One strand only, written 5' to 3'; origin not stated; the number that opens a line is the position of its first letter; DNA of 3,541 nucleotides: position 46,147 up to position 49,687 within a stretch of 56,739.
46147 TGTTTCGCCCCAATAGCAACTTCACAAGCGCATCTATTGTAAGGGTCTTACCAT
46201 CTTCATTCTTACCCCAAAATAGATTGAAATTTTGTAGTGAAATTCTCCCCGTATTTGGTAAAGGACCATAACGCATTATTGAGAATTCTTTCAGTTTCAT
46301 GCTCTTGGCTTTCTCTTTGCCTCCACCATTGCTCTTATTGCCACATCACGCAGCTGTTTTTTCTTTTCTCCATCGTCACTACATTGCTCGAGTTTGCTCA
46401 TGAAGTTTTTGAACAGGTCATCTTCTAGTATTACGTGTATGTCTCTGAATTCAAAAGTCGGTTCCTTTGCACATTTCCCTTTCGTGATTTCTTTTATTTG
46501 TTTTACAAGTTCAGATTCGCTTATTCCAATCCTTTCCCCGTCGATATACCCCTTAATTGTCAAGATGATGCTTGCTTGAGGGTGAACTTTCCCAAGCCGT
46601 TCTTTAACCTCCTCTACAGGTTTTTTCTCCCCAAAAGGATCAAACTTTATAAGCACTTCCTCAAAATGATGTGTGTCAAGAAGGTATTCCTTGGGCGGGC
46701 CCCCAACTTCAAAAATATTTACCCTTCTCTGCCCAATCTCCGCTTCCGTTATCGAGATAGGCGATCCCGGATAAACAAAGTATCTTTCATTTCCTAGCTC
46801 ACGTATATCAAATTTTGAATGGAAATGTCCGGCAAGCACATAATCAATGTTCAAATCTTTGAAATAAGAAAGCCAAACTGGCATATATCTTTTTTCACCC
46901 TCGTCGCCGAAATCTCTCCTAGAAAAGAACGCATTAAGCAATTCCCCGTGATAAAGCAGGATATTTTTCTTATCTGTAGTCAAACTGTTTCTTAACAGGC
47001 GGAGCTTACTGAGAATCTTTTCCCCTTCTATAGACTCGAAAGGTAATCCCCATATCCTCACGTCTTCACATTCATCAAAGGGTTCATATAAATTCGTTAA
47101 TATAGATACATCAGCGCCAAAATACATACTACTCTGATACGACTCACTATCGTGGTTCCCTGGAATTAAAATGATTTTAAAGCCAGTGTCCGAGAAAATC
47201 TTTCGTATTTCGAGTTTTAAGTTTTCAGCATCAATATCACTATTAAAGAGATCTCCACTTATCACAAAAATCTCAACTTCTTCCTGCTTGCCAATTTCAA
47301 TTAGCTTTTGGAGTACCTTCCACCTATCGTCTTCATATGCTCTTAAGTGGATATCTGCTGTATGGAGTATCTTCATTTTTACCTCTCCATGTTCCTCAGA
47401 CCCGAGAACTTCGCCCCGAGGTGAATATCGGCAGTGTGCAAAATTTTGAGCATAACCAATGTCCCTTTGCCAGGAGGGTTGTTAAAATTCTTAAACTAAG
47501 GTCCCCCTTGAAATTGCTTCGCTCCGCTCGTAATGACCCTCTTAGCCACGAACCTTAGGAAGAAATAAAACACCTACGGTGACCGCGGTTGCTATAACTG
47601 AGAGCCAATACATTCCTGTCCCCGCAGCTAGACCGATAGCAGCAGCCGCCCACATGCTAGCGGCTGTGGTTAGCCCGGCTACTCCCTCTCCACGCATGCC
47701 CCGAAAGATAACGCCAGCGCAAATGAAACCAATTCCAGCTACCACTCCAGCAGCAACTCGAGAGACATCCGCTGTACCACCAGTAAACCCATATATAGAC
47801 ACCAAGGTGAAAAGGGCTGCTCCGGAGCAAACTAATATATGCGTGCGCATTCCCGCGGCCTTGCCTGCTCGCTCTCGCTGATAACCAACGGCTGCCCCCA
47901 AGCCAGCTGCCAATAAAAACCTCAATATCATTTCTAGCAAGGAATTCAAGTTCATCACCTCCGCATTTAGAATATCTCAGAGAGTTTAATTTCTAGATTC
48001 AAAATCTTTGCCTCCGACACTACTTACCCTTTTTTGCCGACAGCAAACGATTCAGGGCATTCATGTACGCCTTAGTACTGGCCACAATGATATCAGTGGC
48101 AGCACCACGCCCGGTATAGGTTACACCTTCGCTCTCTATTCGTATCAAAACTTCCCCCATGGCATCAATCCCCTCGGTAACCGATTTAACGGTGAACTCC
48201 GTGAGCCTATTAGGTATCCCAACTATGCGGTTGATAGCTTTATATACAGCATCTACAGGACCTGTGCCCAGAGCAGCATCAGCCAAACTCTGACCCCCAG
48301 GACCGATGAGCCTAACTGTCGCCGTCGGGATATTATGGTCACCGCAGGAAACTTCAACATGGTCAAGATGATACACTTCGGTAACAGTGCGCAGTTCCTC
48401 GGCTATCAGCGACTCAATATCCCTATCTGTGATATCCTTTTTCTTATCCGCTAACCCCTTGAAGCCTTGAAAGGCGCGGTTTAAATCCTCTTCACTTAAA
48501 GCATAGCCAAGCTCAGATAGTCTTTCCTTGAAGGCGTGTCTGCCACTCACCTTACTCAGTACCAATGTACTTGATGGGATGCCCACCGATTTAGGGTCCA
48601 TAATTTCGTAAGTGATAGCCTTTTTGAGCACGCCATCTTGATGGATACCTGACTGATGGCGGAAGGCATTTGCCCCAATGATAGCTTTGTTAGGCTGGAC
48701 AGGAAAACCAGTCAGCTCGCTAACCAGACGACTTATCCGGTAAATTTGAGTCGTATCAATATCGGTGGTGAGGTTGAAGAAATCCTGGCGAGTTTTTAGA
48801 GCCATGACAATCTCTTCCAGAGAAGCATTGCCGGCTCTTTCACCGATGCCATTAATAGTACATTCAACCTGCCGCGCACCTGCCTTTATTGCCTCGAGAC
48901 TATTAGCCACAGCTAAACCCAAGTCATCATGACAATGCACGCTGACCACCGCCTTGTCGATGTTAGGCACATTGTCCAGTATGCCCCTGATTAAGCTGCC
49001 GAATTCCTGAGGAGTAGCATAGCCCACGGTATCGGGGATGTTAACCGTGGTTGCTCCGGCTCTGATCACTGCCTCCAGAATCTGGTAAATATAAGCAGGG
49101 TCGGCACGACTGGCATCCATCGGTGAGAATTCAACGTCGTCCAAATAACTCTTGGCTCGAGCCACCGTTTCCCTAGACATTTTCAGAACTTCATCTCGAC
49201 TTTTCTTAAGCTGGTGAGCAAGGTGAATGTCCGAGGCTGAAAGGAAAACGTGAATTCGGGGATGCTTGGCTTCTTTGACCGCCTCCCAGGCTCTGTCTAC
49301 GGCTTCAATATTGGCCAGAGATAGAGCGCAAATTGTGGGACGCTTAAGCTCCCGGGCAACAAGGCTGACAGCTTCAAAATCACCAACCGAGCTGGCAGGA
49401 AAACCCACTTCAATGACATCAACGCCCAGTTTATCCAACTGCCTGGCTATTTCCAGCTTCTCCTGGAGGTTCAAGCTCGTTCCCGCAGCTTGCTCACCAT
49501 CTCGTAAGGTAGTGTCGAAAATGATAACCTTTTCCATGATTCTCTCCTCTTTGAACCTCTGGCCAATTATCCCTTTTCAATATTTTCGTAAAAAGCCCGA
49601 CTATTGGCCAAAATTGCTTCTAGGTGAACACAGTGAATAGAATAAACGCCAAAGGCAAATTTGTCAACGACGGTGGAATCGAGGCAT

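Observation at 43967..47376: AT-rich two-gene module: Mre11/SbcD-like phosphoesterase plus an SMC-like ATPase whose coiled-coil apex is a transmembrane hairpin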

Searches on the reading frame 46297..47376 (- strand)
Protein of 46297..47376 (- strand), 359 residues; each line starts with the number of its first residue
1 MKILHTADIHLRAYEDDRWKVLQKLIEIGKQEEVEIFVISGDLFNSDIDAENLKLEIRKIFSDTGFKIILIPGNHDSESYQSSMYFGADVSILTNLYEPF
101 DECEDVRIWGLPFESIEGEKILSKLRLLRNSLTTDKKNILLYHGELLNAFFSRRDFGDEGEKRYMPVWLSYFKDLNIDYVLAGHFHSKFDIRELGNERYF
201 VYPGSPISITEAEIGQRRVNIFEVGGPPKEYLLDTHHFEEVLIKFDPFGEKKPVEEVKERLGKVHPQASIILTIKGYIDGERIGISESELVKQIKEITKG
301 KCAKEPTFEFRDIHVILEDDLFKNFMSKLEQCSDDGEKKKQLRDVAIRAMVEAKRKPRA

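Call 3: search_protein_families(library=pfam, proteins=[window:46297-47376:-], max_evalue=0.1)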
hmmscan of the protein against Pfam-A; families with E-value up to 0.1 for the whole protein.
window:46297-47376:- (359 aa): 2 families
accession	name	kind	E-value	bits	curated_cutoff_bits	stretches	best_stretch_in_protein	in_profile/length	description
PF00149.33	Metallophos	-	8.8e-17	62.6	21.5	1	1-187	1-190/191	Calcineurin-like phosphoesterase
PF12850.12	Metallophos_2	-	1.6e-09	38.4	27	1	1-207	1-136/154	Calcineurin-like phosphoesterase superfamily domain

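Call 4: search_protein_families(library=padloc, proteins=[window:46297-47376:-], max_evalue=0.1)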
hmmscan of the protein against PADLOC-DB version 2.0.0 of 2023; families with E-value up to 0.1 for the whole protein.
window:46297-47376:- (359 aa): 3 families
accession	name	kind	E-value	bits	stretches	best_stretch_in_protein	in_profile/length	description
PDLC04908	PDC-S10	-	6.1e-07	26.9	1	28-195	25-191/223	-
PDLC05051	PDC-S60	-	3e-06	23.6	1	1-84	1-96/1027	-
PDLC00736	Effector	-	1.6e-05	22.1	1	4-78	6-87/561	Endonuclease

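Call 5: search_protein_families(library=ncbifam, proteins=[window:46297-47376:-], max_evalue=0.1)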
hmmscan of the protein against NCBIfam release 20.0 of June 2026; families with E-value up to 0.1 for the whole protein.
window:46297-47376:- (359 aa): 17 families
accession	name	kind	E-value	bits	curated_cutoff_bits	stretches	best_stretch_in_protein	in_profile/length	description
TIGR00619.1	sbcd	subfamily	4.8e-14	52.8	77.65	1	1-83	1-93/252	exonuclease subunit SbcD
NF041031.1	Mre11_Sulfo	equivalog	2.6e-11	43.4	500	1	3-215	2-218/374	DNA double-strand break repair protein Mre11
NF041753.2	sbcd_Staph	equivalog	1.2e-10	40.8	480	1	1-117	1-132/375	exonuclease subunit SbcD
TIGR03729.1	acc_ester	subfamily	5.7e-09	35.7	148.25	1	2-76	1-72/239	putative phosphoesterase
NF008206.2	PRK10966.1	equivalog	1.5e-08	34.2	450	1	1-79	1-88/380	exonuclease subunit SbcD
TIGR04123.1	P_estr_lig_assc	hypoth_equivalog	1.4e-06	27.8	150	1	20-79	51-111/207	ligase-associated DNA damage response endonuclease PdeM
NF041029.1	Mre11_Pyroc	equivalog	1.7e-06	27.1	600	1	1-85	1-95/438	DNA double-strand break repair protein Mre11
NF041754.1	sbcd_Bac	equivalog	1.9e-06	27.4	750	1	1-78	1-88/390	exonuclease subunit SbcD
TIGR00040.1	yfcE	subfamily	2.4e-05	24.5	56.25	1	1-205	1-133/158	YfcE family phosphodiesterase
NF053862.1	DS9_1_antiphage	equivalog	9.4e-05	21.4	420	1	20-85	224-297/486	anti-phage phosphoesterase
NF041030.1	Mre11_Halo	equivalog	0.00013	21.3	550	1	2-287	3-280/361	DNA double-strand break repair protein Mre11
TIGR00583.1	mre11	equivalog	0.0018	17.3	434.6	1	5-47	8-56/405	DNA repair protein (mre11)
NF053861.1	DS8_antiphage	equivalog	0.0025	15.6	790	1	6-78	2-86/994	anti-phage protein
NF003743.0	PRK05340.1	equivalog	0.0037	16.5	134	1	1-76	2-82/242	UDP-2,3-diacylglucosamine diphosphatase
TIGR00024.1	SbcD_rel_arch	hypoth_equivalog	0.026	14.3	115.2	1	20-77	45-100/224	putative phosphoesterase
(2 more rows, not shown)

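Call 8: search_solved_structures(query=window:46297-47376:-, max_evalue=0.01)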
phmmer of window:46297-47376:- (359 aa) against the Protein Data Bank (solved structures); distinct sequences matched with E-value up to 0.01: 13.
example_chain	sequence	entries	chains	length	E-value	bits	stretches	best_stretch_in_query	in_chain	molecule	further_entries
7dog_A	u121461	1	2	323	3.3e-07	32.9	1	2-115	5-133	Nuclease SbcCD subunit D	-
4o24_A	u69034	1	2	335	2.4e-06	30.1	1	2-231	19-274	Exonuclease, putative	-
2q8u_A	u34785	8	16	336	2.4e-06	30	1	2-231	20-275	Exonuclease, putative | Nuclease SbcCD subunit D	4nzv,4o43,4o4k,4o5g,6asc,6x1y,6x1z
3qg5_C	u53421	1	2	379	3.2e-06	29.6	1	1-234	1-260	Mre11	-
3thn_A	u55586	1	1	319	1.4e-05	27.6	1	1-232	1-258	Exonuclease, putative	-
1ii7_A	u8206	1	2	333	0.00026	23.3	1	1-79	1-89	Mre11 nuclease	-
4lty_C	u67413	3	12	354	0.00032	23.1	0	1-79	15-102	Exonuclease subunit SbcD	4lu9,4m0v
4hd0_A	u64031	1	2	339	0.00038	22.8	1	1-79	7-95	DNA double-strand break repair protein Mre11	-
3dsc_A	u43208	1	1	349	0.0004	22.8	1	1-79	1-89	DNA double-strand break repair protein mre11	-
6s6v_A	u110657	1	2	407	0.00048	22.5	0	1-79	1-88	Nuclease SbcCD subunit D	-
3dsd_A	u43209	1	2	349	0.0041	19.4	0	1-77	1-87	DNA double-strand break repair protein mre11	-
7yzo_A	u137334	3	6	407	0.0061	18.9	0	1-79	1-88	Nuclease SbcCD subunit D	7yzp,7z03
6s85_A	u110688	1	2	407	0.0082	18.4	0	1-79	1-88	Nuclease SbcCD subunit D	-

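Call 42: find_homologous_proteins(query=window:46297-47376:-)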
Query window:46297-47376:- (359 aa): 1587 proteins with E <= 0.001 among 4177 candidates; the best 120 are listed.
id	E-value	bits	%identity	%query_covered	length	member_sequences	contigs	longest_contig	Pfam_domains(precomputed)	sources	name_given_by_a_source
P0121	6.9e-238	807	100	100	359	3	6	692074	PF12850.13,PF00149.34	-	-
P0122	8.0e-198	675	85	99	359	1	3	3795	PF12850.13,PF00149.34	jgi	jgi:exonuclease SbcD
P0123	7.1e-197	672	85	99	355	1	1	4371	PF00149.34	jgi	-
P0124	1.8e-193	660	85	99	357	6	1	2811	PF12850.13,PF00149.34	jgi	jgi:DNA repair exonuclease SbcCD nuclease subunit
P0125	2.2e-186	637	82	100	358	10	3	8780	PF12850.13,PF00149.34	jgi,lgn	-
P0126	3.9e-186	636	80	99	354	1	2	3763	PF12850.13,PF00149.34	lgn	-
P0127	1.7e-183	628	83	99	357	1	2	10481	PF12850.13,PF00149.34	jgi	jgi:DNA repair exonuclease SbcCD nuclease subunit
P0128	1.3e-182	625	81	100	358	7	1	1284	PF12850.13,PF00149.34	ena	-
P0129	2.0e-180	618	77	100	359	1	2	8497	PF12850.13,PF00149.34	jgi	jgi:DNA repair protein SbcD/Mre11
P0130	8.9e-180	615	81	99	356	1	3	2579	PF12850.13,PF00149.34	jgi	jgi:exonuclease SbcD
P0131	1.3e-179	615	79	99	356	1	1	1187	PF12850.13,PF00149.34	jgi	-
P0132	1.6e-179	615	81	99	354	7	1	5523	PF12850.13,PF00149.34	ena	-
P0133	3.4e-179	614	78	99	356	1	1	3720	PF12850.13,PF00149.34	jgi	jgi:exonuclease SbcD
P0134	3.9e-178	610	79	99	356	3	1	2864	PF12850.13,PF00149.34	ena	-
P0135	3.7e-177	607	78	99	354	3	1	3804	PF12850.13,PF00149.34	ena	-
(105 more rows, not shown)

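Call 57: predict_structure(alignment_id=A3)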
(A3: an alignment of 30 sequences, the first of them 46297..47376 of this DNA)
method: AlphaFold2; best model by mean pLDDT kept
length: 359 residues; sequences in the alignment: 30
mean_pLDDT: 82.7   pTM: 0.75
mean pLDDT of the five models: 82.7, 81.6, 81.2, 80.5, 79.4
residues with pLDDT >= 90: 106; 70-90: 210; 50-70: 20; < 50: 23
segments of 3 or more residues with pLDDT < 50: 150-166, 357-359
pLDDT, mean of each block of 10 residues (from residue 1): 90 85 93 92 79 85 90 68 67 87 82 83 88 88 69 45 52 85 70 85 81 80 88 85 91 94 90 94 92 95 93 85 88 83 88 65
secondary structure, 60 per line:
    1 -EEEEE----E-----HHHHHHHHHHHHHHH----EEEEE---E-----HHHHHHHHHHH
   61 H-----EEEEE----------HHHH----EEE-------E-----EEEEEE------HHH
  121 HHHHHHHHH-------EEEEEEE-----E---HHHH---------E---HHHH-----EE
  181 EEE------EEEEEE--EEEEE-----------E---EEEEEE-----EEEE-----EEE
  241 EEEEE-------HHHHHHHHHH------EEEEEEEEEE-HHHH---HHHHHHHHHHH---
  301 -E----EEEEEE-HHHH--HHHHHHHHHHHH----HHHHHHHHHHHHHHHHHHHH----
elements in order: E2-6 H17-31 E36-40 H50-61 E67-71 H82-85 E90-92 E106-111 H118-129 E137-143 H153-156 H170-173 E179-183 E190-195 E198-202 E218-223 E229-232 E238-245 H253-262 E269-278 H280-283 H287-297 E307-312 H314-317 H320-331 H336-355

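Call 61: fold_search(model_id=the predicted structure, library=pdb)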
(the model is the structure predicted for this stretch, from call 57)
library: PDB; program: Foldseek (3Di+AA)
matches with E <= 10: 1117; with E <= 0.001: 97
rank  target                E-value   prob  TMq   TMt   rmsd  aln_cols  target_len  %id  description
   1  3qg5_C                1.1e-15  1.00  0.51  0.51  14.2       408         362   19  The Mre11:Rad50 complex forms an ATP dependent molecular clamp in DNA double-strand break repair (released 2011-04-20)
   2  3qg5_D                8.7e-14  1.00  0.52  0.52  12.9       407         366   19  The Mre11:Rad50 complex forms an ATP dependent molecular clamp in DNA double-strand break repair (released 2011-04-20)
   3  3tho_B                1.4e-13  1.00  0.53  0.52  13.1       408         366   17  Crystal structure of Mre11:Rad50 in its ATP/ADP bound state (released 2011-10-12)
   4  9bi4_A                2.2e-13  1.00  0.51  0.39  11.3       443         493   15  cryo EM structure of dsDNA bound Mre11-Rad50 complex (released 2025-01-15)
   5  9bi5_A                3.3e-13  1.00  0.51  0.45   8.6       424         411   16  Apo form Mre11-Rad50 complex (released 2025-08-06)
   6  4o43_A                3.7e-13  1.00  0.51  0.54   5.8       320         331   19  DNA Double-Strand Break Repair Pathway Choice Is Directed by Distinct MRE11 Nuclease Activities (released 2014-01-08)
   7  9q9i_D                4.8e-13  1.00  0.51  0.41  16.4       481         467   15  Cryo-EM structure of human Mre11-Rad50-Nbs1 complex bound to DNA (released 2025-10-01)
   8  4nzv_B                9.3e-13  1.00  0.48  0.52   6.6       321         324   19  DNA Double-Strand Break Repair Pathway Choice Is Directed by Distinct MRE11 Nuclease Activities (released 2014-01-08)
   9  4o43_B                9.8e-13  1.00  0.53  0.59   5.3       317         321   20  DNA Double-Strand Break Repair Pathway Choice Is Directed by Distinct MRE11 Nuclease Activities (released 2014-01-08)
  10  3av0_A                1.0e-12  1.00  0.52  0.51  10.6       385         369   16  Crystal structure of Mre11-Rad50 bound to ATP S (released 2011-05-25)
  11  4nzv_A                1.1e-12  1.00  0.51  0.54   5.6       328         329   19  DNA Double-Strand Break Repair Pathway Choice Is Directed by Distinct MRE11 Nuclease Activities (released 2014-01-08)
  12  6x1z_B                1.2e-12  1.00  0.53  0.58   5.4       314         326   19  Mre11 dimer in complex with small molecule modulator PFMJ (released 2020-06-10)
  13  8bah_B                1.2e-12  1.00  0.50  0.46   8.0       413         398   17  Human Mre11-Nbs1 complex (released 2023-01-11)
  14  9q9j_E                1.5e-12  1.00  0.53  0.41  11.7       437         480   17  Cryo-EM structure of human Mre11-Rad50-Nbs1 (MRN) complex bound to DNA and telomeric factor TRF2 fragment (438-542) (released 2025-10-01)
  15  5dny_A                2.0e-12  1.00  0.56  0.57  10.6       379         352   17  Structure of the ATPrS-Mre11/Rad50-DNA complex (released 2016-02-24)
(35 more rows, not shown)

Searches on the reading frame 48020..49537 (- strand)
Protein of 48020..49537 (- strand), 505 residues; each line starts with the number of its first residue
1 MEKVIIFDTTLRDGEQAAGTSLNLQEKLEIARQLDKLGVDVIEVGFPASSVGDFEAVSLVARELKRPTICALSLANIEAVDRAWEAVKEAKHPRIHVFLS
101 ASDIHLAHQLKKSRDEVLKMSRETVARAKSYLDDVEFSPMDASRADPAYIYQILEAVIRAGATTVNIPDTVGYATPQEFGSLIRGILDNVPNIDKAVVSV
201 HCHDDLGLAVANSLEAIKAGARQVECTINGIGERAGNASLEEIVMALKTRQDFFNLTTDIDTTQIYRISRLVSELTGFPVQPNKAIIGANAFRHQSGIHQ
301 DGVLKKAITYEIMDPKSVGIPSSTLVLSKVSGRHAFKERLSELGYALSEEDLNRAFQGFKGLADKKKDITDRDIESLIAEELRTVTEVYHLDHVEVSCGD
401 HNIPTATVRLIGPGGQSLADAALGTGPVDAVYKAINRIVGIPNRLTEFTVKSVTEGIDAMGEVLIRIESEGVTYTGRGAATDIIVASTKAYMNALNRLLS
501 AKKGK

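Call 15: search_protein_families(library=pfam, proteins=[window:48020-49537:-], max_evalue=0.001)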
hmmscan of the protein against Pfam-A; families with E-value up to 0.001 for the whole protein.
window:48020-49537:- (505 aa): 3 families
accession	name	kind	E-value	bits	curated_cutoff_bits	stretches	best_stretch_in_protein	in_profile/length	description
PF00682.25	HMGL-like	-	5.4e-98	328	29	1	3-272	1-260/260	HMGL-like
PF08502.15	LeuA_dimer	-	1.9e-37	128.5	24.9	1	369-499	2-131/131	LeuA allosteric (dimerisation) domain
PF22617.1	HCS_D2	-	1.4e-28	99.5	27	1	286-367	1-82/82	Homocitrate synthase post-HMGL domain-like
